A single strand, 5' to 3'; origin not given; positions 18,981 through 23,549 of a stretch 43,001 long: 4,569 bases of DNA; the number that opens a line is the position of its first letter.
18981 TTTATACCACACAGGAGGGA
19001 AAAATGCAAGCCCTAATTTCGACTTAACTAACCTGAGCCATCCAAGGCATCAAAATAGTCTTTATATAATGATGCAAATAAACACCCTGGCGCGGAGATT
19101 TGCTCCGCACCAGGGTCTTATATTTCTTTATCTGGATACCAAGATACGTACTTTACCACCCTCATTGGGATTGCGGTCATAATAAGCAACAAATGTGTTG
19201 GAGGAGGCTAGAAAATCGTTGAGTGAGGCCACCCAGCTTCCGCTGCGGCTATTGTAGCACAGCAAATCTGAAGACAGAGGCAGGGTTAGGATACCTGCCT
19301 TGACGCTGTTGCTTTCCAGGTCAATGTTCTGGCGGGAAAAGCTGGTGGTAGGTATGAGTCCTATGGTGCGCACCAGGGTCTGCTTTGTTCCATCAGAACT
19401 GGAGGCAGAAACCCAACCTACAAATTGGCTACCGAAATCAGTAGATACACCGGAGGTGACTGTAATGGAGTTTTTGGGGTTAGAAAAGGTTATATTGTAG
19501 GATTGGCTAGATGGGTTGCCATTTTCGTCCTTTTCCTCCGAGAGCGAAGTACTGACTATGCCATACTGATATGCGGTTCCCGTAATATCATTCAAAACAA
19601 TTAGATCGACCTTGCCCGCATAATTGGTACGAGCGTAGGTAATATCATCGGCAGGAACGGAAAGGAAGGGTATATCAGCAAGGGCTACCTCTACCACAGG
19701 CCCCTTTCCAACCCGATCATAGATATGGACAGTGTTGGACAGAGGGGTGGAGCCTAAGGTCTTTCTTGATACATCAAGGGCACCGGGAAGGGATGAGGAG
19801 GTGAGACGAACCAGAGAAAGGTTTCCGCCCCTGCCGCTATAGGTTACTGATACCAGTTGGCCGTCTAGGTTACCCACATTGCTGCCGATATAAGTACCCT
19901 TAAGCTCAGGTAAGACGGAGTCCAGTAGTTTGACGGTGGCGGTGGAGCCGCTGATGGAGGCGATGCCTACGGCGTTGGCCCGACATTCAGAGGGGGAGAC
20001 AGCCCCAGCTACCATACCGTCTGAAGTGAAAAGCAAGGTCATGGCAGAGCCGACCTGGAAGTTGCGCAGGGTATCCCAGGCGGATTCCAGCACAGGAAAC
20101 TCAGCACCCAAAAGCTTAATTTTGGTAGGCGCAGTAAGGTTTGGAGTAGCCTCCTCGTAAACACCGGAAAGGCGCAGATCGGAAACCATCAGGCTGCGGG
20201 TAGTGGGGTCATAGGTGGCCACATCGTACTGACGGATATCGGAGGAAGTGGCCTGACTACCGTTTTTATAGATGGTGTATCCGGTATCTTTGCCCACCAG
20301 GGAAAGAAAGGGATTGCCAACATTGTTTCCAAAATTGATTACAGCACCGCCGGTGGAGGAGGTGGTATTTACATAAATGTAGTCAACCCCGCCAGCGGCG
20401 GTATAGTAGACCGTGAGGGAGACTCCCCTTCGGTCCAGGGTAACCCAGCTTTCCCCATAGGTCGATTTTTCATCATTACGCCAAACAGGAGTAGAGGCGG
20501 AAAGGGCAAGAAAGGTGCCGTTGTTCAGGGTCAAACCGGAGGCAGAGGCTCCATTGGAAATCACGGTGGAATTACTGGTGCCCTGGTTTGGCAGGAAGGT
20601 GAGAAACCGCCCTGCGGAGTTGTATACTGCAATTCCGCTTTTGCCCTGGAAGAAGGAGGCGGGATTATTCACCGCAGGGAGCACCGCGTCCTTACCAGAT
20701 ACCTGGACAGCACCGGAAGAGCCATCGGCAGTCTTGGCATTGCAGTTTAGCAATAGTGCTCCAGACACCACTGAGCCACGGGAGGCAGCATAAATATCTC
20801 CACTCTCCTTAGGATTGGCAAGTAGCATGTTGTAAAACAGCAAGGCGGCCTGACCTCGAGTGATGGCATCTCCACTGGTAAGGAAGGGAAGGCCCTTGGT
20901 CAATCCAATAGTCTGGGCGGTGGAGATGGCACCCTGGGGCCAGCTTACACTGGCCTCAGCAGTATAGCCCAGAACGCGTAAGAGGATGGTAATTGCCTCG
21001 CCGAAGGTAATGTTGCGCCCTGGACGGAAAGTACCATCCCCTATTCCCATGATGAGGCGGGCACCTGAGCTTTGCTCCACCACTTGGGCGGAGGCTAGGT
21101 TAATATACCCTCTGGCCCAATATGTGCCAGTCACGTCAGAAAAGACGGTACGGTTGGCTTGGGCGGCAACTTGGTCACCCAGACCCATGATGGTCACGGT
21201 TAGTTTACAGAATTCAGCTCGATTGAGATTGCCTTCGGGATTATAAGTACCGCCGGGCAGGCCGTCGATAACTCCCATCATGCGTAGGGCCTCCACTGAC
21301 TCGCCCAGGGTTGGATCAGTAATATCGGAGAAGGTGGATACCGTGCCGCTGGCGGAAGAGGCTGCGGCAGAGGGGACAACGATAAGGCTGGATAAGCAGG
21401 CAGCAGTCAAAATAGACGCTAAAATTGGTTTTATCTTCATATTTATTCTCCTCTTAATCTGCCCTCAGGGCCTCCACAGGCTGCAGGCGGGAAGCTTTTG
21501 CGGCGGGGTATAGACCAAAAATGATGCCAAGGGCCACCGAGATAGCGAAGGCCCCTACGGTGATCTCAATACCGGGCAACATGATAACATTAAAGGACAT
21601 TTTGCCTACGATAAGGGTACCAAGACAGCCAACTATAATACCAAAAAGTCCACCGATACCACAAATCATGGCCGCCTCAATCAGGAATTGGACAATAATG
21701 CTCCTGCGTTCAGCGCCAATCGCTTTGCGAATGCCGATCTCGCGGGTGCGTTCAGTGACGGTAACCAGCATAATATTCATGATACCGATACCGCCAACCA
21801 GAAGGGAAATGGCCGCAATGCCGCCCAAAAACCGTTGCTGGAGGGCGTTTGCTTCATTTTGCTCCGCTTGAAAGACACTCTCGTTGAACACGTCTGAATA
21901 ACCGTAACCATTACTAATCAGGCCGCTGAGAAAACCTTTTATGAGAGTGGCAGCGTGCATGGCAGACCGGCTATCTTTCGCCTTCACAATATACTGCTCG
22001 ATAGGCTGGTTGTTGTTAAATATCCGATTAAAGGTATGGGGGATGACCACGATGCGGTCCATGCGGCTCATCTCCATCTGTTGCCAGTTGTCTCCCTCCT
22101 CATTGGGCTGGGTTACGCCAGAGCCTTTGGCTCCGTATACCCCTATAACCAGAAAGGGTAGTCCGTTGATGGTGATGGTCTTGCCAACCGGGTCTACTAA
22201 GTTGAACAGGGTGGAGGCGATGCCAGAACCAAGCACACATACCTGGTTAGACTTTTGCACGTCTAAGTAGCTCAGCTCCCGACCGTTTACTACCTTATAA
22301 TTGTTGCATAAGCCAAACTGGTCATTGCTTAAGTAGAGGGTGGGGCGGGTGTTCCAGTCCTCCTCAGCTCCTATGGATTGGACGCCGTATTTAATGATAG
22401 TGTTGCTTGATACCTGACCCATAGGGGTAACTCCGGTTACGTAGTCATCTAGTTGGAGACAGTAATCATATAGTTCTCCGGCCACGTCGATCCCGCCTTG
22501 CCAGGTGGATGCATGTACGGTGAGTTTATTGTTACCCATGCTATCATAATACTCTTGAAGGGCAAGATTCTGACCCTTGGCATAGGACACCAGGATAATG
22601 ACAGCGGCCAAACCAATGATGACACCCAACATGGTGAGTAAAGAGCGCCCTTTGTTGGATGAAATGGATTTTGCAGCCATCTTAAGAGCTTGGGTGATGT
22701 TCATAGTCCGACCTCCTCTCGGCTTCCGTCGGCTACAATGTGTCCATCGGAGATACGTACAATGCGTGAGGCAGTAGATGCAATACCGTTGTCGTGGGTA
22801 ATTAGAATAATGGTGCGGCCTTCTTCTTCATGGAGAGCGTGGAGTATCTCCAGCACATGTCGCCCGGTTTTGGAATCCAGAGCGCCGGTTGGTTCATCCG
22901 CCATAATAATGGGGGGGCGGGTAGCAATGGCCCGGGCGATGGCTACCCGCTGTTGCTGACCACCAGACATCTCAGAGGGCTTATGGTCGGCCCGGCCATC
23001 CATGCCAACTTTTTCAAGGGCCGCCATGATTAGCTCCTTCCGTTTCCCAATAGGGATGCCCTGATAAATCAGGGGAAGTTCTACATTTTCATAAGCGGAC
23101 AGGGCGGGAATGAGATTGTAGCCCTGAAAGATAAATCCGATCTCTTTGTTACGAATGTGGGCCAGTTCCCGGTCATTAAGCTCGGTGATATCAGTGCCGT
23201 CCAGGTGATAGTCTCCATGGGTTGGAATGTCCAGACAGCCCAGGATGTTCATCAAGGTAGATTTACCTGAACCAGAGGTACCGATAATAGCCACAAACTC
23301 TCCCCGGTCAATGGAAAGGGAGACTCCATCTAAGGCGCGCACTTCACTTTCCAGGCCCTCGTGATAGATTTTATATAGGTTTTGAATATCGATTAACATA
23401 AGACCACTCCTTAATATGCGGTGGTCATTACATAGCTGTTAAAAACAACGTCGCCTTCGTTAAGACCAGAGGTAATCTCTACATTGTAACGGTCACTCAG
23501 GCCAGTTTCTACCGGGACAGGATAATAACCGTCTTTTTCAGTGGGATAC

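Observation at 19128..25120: MFP + MacB-type ABC pump co-transcribed with a secreted SLH-anchored wall protein (cassette 1)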

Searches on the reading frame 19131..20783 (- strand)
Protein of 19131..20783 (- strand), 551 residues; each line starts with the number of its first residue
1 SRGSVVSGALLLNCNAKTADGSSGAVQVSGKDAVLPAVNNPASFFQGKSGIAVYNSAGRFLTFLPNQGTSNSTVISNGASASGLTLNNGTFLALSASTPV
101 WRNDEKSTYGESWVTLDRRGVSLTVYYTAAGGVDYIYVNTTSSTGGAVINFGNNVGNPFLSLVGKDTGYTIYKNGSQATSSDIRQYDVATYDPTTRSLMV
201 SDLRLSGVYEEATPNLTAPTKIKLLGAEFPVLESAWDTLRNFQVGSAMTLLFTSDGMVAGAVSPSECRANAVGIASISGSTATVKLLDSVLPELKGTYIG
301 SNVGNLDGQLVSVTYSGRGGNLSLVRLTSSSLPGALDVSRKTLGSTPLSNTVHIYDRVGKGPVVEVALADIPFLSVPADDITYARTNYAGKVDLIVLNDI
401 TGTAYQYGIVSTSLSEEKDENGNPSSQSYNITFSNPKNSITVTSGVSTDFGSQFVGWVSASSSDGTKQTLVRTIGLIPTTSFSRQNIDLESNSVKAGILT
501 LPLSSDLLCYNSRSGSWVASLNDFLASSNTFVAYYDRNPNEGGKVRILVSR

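Call 9: find_homologous_proteins(query=window:19131-20783:-, max_evalue=0.001)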
Query window:19131-20783:- (551 aa): 579 proteins with E <= 0.001 among 8000 candidates; the best 120 are listed.
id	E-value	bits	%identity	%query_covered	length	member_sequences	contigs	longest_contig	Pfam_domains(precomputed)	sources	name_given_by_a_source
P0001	0.0e+0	1182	100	100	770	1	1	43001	PF00395.26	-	-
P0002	7.7e-236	802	69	100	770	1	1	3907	PF00395.26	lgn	-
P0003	2.4e-235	800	66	100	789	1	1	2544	PF00395.26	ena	-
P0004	1.3e-230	785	65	100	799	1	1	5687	PF00395.26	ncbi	-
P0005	3.5e-128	447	46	99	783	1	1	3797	PF00395.26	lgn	-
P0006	5.0e-125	436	44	100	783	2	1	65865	PF00395.26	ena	-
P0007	1.0e-119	419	43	100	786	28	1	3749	PF00395.26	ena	-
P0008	5.4e-96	341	37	99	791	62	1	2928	PF00395.26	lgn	-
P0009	4.3e-93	331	37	99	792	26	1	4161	PF00395.26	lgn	-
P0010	4.8e-93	331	37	99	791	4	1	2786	PF00395.26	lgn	-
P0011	6.3e-93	330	36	99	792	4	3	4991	PF00395.26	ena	-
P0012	8.6e-92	327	36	99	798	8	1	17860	PF00395.26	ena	-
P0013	1.3e-91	326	37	100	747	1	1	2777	PF00395.26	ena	-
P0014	1.4e-90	323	37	100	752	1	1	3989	PF00395.26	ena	-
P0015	2.5e-90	322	36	99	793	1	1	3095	PF00395.26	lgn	-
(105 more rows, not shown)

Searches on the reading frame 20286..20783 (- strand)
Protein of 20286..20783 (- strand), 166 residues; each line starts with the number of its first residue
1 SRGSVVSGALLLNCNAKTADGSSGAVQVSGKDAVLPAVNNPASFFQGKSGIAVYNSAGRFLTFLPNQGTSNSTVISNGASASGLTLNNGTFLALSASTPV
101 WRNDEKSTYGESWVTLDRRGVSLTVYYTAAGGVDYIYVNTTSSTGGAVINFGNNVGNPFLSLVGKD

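Call 44: search_protein_families(library=pfam, proteins=[window:20286-20783:-], max_evalue=10)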
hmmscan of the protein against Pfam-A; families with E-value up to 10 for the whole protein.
window:20286-20783:- (166 aa): 0 families
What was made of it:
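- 20289..20783 (-): D1, a beta-rich stalk segment (aa 220-384) specific to the cassette-1 lineage. No Pfam match (call 44).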

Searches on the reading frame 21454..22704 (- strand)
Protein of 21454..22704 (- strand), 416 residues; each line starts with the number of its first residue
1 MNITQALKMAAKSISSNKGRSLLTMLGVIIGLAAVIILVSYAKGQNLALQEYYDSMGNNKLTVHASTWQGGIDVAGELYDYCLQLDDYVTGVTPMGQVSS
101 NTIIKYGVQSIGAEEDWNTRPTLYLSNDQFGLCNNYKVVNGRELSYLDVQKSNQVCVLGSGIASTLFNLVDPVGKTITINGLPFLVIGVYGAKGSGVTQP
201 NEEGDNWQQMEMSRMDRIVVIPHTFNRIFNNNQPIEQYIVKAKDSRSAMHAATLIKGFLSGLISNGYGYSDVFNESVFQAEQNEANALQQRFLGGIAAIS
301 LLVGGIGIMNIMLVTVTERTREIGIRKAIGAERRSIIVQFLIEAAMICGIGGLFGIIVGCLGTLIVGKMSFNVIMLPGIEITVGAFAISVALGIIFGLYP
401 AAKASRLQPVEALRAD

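Call 5: search_protein_families(library=pfam, proteins=[window:21454-22704:-], max_evalue=0.01)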
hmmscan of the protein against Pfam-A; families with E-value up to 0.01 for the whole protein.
window:21454-22704:- (416 aa): 2 families
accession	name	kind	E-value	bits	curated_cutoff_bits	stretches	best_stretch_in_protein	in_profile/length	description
PF12704.14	MacB_PCD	-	2.1e-28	100.5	27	1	21-248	1-197/207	MacB-like periplasmic core domain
PF02687.27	FtsX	-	1.1e-18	67.8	25.5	1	296-409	3-120/120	FtsX-like permease C-terminal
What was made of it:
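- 21454..22704 (-): MacB-type (type VII ABC) permease, 416 aa, with a large extracytoplasmic core domain. Pfam MacB_PCD plus FtsX (call 5).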

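Call 22: search_protein_families(library=ncbifam, proteins=[window:21454-22704:-], max_evalue=0.001)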
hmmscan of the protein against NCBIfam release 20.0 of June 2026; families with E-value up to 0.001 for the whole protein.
window:21454-22704:- (416 aa): 7 families
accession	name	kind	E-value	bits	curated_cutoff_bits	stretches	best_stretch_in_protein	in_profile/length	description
NF007826.0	PRK10535.1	equivalog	8.6e-53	179.6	966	1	3-414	254-646/648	macrolide ABC transporter ATP-binding protein/permease MacB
TIGR03434.1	ADOP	subfamily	1.2e-27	96.4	622.3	1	136-415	124-802/803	ADOP family duplicated permease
TIGR02212.1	lolCE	equivalog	7.2e-08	31.8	362.45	1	301-415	277-410/411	lipoprotein-releasing ABC transporter permease subunit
NF008076.0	PRK10814.1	exception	8e-07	28.4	473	1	278-414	257-397/399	lipoprotein-releasing ABC transporter permease subunit LolC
NF038347.1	FtsX_Gpos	exception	7.3e-06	25.5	225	1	229-397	114-283/296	permease-like cell division protein FtsX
NF038346.1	FtsX_actino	exception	9.5e-05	21.9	250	1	294-382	184-276/308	permease-like cell division protein FtsX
TIGR00439.2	FtsX_Gneg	equivalog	0.00092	18.5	255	1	308-396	185-273/292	permease-like cell division protein FtsX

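Call 36: search_solved_structures(query=window:21454-22704:-, max_evalue=0.001)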
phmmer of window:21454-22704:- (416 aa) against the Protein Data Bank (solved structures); distinct sequences matched with E-value up to 0.001: 8.
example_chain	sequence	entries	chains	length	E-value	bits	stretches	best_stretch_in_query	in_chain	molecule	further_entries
5lil_A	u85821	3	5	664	4.6e-45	157.5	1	3-414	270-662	Macrolide export ATP-binding/permease protein MacB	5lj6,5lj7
5gko_A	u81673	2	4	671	1.1e-40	143.1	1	3-414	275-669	Macrolide export ATP-binding/permease protein MacB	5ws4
5xu1_M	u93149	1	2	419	1.4e-40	142.7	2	267-415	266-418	ABC transporter permeae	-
5nik_J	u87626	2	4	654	5.7e-39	137.4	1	4-414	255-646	Macrolide export ATP-binding/permease protein MacB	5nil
9o9x_C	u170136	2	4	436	3.4e-08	36.1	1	296-363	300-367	ABC transporter permease YtrF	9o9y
3ftj_A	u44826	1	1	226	3e-07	33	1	87-193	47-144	Macrolide export ATP-binding/permease protein macB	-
7arh_C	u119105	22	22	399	2.1e-05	26.9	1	284-415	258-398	Lipoprotein-releasing ABC transporter permease subunit LolC | Lipo-releasing system transmembrane protein lolC | Lipoprotein-releasing system transmembrane prot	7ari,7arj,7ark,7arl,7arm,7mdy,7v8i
7w78_B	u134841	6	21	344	0.00015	24.1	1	297-394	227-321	Putative ABC transport system integral membrane protein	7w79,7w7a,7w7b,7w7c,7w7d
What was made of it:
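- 21454..22704 (-): PDB MacB 5lil E 4.6e-45, Spr0695 5xu1 E 1.4e-40 (call 36).
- On MacB-type (type VII) ABC efflux system with adaptor: MacB 5lil E 4.6e-45 over residues 3-414 (call 36).
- Closest known: FtsEX with PcsB, CwlO or EnvC. Different: This permease is MacB-like rather than FtsX-like (calls 22, 36).
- The permease is far closer to MacB proper (E 1e-45) than to FtsX (E 1e-5 to 1e-3) (calls 22, 36).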

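Call 76: search_protein_families(library=padloc, proteins=[window:21454-22704:-], max_evalue=0.001)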
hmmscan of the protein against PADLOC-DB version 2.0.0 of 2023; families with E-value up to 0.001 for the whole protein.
window:21454-22704:- (416 aa): 2 families
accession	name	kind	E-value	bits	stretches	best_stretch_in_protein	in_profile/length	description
PDLC01991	CARF_m8--CARF_LolE_TM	-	2e-09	34.1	1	303-407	446-550/810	-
PDLC01990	CARF_m8--CARF_Beta-galactosidase_LolE_TM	-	0.0003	16.2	1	291-407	1410-1528/1791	-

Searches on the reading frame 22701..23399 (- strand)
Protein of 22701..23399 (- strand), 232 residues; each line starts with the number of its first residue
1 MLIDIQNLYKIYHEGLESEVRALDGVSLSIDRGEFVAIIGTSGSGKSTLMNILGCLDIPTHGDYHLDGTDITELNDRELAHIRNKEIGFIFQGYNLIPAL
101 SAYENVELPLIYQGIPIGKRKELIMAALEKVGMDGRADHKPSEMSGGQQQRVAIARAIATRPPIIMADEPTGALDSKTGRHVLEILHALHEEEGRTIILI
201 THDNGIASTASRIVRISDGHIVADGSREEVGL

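Call 5: search_protein_families(library=pfam, proteins=[window:22701-23399:-], max_evalue=0.01)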
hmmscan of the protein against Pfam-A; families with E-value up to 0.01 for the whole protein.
window:22701-23399:- (232 aa): 6 families
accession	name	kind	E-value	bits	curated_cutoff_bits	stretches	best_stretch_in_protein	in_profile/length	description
PF00005.33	ABC_tran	-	1.4e-34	120.1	25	1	23-171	1-136/137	ABC transporter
PF02463.25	SMC_N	-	1.4e-08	34.9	40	1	140-217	133-212/220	RecF/RecN/SMC N terminal domain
PF13304.12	AAA_21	-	1.2e-07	32.5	27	1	109-206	220-302/304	AAA domain, putative AbiEii toxin, Type IV TA system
PF13555.12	AAA_29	-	0.0001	22.4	27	1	24-50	13-39/61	P-loop containing region of AAA domain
PF13401.12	AAA_22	-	0.0055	17.5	27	0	33-53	5-25/130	AAA domain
PF03193.22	RsgA_GTPase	-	0.0073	16.6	30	0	32-53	106-126/174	RsgA GTPase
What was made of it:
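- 22701..23399 (-): ABC ATPase (MacB/LolD/FtsE-like nucleotide-binding domain), 232 aa. Pfam ABC_tran, E 1.4e-34 (call 5).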

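Call 22: search_protein_families(library=ncbifam, proteins=[window:22701-23399:-], max_evalue=0.001)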
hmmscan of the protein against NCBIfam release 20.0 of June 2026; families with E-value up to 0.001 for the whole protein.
window:22701-23399:- (232 aa): 191 families (the best 25 are shown)
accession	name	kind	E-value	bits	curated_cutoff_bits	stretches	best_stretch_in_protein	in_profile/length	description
NF007826.0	PRK10535.1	equivalog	4.5e-76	256.5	966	1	2-228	4-228/648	macrolide ABC transporter ATP-binding protein/permease MacB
TIGR02211.1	LolD_lipo_ex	equivalog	7.4e-68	228.4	307.75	1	2-222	1-220/221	lipoprotein-releasing ABC transporter ATP-binding protein LolD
NF038007.1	ABC_ATP_DarD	equivalog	9e-68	228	375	1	3-221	2-218/218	darobactin export ABC transporter ATP-binding protein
TIGR03608.1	L_ocin_972_ABC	subfamily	5.1e-62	209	254.85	1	15-216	11-206/206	putative bacteriocin export ABC transporter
NF007879.0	PRK10584.1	equivalog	2.6e-61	207.3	336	1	3-221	7-224/228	putative ABC transporter ATP-binding protein YbbA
TIGR02673.1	FtsE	equivalog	1.5e-59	201.2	264.85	1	3-219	2-213/214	cell division ATP-binding protein FtsE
TIGR02982.1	heterocyst_DevA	subfamily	2.7e-59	200.4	295.8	1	3-221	2-219/220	ABC exporter ATP-binding subunit, DevA family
NF008639.0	PRK11629.1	equivalog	8.1e-59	198.9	360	1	2-224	6-227/234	lipoprotein-releasing ABC transporter ATP-binding protein LolD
TIGR02315.1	ABC_phnC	equivalog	4e-54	183.6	266.1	1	3-230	2-233/243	phosphonate ABC transporter ATP-binding protein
NF007027.0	PRK09493.1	equivalog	1e-52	178.9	379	1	19-229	13-222/240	glutamine ABC transporter ATP-binding protein GlnQ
TIGR01186.1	proV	subfamily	2.7e-52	178.1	326.6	1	22-230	8-217/363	betaine/proline/choline family ABC transporter ATP-binding protein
TIGR02314.1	ABC_MetN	equivalog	4.8e-51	173.8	499.7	1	2-230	1-228/343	methionine ABC transporter ATP-binding protein MetN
TIGR04520.1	ECF_ATPase_1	equivalog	9.2e-50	169.5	315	1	3-230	1-223/269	energy-coupling factor transporter ATPase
TIGR04521.1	ECF_ATPase_2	equivalog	1.5e-49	168.6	330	1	3-230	1-232/279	energy-coupling factor transporter ATPase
TIGR03265.1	PhnT2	equivalog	9.1e-49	166.6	457.7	1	6-230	8-222/353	putative 2-aminoethylphosphonate ABC transporter ATP-binding protein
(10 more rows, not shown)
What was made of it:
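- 22701..23399 (-): NCBIfam best hits are the MacB NBD and LolD (call 22).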
